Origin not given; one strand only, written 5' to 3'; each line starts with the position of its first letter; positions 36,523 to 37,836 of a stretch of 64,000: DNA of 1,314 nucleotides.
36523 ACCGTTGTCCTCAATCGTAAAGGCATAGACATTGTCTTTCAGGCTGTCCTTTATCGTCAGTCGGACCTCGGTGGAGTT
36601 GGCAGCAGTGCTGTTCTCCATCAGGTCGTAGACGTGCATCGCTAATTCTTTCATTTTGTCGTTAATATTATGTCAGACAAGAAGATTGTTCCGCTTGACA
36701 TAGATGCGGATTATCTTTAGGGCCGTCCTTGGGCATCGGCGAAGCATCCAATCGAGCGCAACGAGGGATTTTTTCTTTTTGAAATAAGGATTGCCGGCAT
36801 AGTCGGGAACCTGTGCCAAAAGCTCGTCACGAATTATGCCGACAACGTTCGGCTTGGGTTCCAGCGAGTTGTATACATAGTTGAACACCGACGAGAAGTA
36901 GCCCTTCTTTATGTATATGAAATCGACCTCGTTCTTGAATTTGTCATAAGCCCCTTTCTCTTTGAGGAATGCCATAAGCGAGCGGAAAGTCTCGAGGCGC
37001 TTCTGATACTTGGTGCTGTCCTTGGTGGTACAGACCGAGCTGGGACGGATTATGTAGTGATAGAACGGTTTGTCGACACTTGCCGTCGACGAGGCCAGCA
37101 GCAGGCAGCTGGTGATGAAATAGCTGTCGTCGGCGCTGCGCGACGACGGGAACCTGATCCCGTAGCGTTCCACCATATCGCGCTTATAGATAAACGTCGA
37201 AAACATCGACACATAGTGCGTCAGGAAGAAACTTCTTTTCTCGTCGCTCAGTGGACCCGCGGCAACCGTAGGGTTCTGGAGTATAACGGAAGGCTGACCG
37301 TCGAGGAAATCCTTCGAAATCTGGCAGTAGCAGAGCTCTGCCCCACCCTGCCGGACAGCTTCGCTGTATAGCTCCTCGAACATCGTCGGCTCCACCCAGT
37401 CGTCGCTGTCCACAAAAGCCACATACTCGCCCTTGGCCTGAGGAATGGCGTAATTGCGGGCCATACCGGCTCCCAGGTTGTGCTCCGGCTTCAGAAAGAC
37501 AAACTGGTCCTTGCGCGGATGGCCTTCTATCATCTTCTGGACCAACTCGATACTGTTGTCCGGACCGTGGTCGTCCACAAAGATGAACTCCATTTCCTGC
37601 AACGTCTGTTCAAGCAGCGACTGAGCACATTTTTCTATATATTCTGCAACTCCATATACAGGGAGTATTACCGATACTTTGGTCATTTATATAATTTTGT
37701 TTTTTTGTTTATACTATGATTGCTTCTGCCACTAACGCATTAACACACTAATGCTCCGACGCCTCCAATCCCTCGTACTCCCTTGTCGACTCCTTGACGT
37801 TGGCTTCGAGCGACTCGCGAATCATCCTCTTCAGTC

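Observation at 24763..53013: Family overview: degenerate 7-nt (and 8-nt) tandem-repeat arrays that start at stop codons and build intergenic hairpins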

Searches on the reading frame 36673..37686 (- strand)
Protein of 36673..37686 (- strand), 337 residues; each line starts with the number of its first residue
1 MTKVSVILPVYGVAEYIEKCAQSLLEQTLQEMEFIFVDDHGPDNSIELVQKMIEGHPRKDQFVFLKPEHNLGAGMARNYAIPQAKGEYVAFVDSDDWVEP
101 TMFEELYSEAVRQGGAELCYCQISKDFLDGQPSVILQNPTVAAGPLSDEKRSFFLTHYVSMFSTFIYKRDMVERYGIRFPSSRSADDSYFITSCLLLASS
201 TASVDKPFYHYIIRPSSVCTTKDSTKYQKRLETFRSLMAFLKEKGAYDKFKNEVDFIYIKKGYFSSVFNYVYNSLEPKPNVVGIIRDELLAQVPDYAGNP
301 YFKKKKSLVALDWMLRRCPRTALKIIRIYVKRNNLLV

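Call 83: search_protein_families(library=pfam, proteins=[window:36673-37686:-], max_evalue=0.001)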
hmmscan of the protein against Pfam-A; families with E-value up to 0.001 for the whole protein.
window:36673-37686:- (337 aa): 3 families
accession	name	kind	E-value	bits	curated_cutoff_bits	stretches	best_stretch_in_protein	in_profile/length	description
PF00535.33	Glycos_transf_2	-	1.2e-27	97.3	23.3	1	5-175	1-167/168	Glycosyl transferase family 2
PF10111.15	Glyco_tranf_2_2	-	2.3e-09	37.6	27.3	1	5-108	1-104/276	Glycosyltransferase like family 2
PF13641.12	Glyco_tranf_2_3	-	7.4e-07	29.9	27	1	4-107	3-108/230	Glycosyltransferase like family 2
